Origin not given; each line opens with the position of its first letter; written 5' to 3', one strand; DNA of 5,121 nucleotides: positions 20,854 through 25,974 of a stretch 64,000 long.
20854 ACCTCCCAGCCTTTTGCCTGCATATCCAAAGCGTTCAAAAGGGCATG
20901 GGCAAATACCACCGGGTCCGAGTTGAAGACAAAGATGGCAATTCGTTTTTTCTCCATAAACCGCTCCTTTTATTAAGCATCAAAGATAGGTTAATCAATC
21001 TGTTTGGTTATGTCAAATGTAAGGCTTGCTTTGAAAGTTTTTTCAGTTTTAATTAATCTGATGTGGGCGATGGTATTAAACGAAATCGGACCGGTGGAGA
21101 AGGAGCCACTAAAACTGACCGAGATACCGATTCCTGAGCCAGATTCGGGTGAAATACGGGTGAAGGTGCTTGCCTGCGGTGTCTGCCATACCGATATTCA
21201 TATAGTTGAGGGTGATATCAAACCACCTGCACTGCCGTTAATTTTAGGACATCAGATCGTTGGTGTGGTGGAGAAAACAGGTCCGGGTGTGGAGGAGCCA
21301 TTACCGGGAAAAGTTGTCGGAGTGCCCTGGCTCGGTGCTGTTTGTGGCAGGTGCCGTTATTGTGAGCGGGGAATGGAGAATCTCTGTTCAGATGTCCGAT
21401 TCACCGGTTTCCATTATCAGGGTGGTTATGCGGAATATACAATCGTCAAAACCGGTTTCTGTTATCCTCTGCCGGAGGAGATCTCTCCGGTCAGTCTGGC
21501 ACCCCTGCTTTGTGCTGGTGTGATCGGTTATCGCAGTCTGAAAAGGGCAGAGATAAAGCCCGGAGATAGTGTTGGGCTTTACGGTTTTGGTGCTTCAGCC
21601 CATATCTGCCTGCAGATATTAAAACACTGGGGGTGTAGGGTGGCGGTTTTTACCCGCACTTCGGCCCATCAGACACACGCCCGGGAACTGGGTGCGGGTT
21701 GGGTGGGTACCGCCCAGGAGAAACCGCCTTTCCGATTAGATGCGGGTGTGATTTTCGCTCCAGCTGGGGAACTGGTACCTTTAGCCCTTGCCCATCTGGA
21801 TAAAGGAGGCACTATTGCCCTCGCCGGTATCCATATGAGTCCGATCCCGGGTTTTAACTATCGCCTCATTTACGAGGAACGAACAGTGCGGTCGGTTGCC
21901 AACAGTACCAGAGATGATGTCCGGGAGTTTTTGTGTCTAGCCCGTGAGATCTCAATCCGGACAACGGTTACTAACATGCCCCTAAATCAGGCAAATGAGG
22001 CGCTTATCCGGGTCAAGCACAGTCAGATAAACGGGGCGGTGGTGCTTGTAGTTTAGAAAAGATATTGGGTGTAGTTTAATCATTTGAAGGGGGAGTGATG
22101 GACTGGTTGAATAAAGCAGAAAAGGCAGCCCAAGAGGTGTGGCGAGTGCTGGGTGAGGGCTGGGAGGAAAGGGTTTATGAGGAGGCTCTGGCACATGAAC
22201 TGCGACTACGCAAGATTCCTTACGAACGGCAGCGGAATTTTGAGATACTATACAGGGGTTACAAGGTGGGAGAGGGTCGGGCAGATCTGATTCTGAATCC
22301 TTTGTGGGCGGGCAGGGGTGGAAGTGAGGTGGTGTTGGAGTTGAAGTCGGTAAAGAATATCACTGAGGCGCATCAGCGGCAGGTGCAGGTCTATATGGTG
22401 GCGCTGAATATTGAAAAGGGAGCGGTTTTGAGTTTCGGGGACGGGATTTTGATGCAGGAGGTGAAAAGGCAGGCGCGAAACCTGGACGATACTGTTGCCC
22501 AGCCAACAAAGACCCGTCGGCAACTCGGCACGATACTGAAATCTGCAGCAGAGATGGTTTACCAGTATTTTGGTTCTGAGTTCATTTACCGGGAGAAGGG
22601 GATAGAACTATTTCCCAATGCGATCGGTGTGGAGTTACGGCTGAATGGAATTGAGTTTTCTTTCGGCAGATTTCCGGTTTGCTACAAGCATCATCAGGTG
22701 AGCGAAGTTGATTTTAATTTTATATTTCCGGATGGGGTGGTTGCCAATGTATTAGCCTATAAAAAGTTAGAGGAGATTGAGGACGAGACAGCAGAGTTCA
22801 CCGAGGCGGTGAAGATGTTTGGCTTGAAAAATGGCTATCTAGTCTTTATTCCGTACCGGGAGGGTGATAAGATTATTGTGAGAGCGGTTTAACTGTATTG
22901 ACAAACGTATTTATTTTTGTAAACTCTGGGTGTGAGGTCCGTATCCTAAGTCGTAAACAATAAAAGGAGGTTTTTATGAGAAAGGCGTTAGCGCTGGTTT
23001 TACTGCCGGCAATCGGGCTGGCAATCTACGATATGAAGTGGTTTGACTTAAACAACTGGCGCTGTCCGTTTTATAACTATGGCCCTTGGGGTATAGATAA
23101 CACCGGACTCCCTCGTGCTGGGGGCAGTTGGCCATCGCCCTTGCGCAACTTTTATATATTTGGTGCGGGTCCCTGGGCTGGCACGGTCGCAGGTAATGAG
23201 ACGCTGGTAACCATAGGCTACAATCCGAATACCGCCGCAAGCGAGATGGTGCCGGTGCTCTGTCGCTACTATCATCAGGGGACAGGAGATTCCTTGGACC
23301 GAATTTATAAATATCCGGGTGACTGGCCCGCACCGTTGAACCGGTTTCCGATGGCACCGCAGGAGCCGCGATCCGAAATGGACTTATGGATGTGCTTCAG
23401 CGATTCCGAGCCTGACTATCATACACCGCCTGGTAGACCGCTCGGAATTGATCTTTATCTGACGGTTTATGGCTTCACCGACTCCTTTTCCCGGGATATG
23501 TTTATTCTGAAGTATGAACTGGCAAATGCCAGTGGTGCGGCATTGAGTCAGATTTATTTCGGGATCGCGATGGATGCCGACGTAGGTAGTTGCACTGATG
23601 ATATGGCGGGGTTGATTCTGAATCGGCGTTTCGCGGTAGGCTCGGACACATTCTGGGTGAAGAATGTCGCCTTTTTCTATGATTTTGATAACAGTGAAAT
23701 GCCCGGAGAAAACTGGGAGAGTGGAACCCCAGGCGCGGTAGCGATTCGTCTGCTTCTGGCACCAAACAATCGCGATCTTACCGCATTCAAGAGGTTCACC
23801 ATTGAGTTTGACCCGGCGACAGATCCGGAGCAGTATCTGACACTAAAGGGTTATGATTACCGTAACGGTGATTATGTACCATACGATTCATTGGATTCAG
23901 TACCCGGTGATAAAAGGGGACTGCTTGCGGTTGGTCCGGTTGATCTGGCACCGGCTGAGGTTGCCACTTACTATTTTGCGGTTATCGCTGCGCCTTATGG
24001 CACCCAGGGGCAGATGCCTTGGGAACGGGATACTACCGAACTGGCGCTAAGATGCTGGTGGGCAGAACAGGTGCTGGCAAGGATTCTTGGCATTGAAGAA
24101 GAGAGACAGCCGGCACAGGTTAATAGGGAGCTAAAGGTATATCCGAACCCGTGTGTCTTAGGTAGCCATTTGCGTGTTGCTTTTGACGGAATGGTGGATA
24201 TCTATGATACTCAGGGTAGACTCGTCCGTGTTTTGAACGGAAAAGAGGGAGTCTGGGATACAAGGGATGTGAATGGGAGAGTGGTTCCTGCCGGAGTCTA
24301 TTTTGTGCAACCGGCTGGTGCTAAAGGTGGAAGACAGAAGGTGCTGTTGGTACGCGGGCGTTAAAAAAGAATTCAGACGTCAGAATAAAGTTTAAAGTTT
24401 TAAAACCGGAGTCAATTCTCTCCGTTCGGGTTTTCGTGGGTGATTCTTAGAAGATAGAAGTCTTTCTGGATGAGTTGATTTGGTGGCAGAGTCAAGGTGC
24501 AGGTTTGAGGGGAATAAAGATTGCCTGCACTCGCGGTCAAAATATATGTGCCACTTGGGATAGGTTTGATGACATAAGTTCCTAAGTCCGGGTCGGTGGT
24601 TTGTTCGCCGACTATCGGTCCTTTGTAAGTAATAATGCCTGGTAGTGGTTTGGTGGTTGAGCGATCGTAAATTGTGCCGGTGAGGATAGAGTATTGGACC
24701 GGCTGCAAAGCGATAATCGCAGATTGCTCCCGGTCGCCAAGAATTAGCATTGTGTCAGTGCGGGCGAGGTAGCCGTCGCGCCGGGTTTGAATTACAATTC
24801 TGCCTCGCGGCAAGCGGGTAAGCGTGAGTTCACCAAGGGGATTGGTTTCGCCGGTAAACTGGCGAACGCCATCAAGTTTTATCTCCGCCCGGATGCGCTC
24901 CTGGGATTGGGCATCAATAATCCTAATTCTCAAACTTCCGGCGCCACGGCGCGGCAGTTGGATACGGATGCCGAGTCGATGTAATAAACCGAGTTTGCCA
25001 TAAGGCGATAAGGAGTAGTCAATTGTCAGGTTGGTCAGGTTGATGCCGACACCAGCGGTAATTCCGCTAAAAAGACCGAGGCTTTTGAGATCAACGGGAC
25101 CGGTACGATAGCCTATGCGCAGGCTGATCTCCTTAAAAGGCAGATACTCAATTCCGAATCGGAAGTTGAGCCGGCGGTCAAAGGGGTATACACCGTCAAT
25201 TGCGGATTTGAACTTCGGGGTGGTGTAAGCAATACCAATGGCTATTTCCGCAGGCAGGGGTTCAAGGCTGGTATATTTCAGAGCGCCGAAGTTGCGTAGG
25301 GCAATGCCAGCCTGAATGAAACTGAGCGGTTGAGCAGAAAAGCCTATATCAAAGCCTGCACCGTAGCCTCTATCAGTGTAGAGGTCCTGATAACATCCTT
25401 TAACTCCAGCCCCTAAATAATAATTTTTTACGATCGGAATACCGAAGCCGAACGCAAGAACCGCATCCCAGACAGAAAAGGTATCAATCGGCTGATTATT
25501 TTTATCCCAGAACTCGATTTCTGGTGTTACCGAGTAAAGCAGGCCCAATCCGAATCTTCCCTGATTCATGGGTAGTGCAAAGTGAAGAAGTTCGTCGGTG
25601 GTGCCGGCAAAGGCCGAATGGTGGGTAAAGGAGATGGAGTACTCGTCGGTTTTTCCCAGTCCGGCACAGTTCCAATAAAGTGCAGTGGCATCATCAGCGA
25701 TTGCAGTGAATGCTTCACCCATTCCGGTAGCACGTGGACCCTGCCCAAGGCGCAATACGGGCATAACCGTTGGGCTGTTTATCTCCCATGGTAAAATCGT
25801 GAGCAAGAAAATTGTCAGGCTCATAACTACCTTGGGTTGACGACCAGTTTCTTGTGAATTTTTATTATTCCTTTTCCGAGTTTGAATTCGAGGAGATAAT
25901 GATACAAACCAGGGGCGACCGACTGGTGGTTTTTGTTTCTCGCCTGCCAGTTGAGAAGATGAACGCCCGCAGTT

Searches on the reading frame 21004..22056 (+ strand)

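Call 24: search_protein_families(library=pfam, proteins=[window:21004-22056:+], max_evalue=0.00001)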
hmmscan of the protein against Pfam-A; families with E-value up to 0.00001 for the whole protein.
window:21004-22056:+ (350 aa): 2 families
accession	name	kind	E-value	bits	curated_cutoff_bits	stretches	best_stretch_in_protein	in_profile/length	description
PF08240.17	ADH_N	-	2.3e-29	102.2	23.5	1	48-158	2-104/104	Alcohol dehydrogenase GroES-like domain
PF00107.32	ADH_zinc_N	-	1.6e-09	38.3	31.8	1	200-311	4-125/129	Zinc-binding dehydrogenase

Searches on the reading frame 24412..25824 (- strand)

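Call 24: search_protein_families(library=pfam, proteins=[window:24412-25824:-], max_evalue=0.00001)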
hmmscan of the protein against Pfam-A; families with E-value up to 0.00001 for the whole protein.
window:24412-25824:- (470 aa): 2 families
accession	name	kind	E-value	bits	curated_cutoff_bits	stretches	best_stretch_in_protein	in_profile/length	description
PF13620.12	CarboxypepD_reg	-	5.5e-08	33.5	32.3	0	381-456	2-79/82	Carboxypeptidase regulatory-like domain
PF13715.12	CarbopepD_reg_2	-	3.3e-07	30.7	32.2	0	381-455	1-73/88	CarboxypepD_reg-like domain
